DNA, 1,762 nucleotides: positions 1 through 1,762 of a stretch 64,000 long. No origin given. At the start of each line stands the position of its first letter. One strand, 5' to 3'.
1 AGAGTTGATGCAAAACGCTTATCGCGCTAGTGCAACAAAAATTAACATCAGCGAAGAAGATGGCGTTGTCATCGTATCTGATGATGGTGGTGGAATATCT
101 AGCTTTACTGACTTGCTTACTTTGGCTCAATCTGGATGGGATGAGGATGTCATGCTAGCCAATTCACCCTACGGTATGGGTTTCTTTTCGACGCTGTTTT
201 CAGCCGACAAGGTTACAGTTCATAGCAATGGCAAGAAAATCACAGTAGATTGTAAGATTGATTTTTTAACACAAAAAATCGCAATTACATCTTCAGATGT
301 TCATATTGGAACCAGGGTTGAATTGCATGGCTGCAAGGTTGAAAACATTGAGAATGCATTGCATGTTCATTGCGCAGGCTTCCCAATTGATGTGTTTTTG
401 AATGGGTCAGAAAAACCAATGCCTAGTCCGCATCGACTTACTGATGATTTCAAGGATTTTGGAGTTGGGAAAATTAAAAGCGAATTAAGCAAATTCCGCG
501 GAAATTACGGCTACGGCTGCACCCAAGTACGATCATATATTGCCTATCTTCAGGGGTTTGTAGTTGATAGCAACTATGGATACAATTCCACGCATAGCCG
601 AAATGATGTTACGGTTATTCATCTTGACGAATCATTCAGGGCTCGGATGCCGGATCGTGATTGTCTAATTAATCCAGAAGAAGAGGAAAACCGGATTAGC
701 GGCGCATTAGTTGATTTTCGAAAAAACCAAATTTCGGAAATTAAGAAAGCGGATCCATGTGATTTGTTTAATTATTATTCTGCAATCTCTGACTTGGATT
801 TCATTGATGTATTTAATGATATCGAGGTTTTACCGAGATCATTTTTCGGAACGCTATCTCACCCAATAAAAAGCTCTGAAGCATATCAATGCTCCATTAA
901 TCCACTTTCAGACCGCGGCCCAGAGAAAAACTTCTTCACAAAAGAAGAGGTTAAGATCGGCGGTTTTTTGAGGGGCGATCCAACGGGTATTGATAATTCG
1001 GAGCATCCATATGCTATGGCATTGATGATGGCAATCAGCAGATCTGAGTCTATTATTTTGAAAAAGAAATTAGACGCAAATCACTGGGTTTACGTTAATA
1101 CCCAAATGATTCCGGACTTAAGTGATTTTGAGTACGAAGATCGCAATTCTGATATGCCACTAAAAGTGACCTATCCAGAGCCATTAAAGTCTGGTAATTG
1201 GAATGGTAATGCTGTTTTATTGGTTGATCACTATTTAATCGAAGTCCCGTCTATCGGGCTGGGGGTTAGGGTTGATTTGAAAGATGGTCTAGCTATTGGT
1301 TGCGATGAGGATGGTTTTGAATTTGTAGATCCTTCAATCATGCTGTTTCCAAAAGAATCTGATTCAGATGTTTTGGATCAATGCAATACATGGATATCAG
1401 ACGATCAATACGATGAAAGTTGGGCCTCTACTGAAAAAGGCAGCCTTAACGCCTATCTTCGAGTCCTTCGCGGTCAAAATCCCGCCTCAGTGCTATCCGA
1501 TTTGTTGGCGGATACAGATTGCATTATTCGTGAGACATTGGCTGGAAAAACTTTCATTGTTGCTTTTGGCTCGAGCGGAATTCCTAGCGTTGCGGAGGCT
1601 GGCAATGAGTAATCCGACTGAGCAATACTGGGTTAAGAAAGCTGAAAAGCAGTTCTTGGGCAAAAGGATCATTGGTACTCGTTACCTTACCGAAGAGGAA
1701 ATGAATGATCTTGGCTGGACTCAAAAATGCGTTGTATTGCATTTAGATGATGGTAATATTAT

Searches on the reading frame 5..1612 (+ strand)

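Call 19: search_protein_families(library=phrogs, proteins=[window:5-1612:+], max_evalue=0.00001)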
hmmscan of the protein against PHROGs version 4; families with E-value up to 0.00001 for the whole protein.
window:5-1612:+ (535 aa): 0 families

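Call 21: search_protein_families(library=pfam, proteins=[window:5-1612:+], max_evalue=0.001)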
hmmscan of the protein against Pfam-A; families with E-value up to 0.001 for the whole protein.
window:5-1612:+ (535 aa): 1 family
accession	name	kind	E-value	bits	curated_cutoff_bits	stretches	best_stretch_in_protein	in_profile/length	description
PF13589.12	HATPase_c_3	-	4e-07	30.6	25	1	2-93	11-109/137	Histidine kinase-, DNA gyrase B-, and HSP90-like ATPase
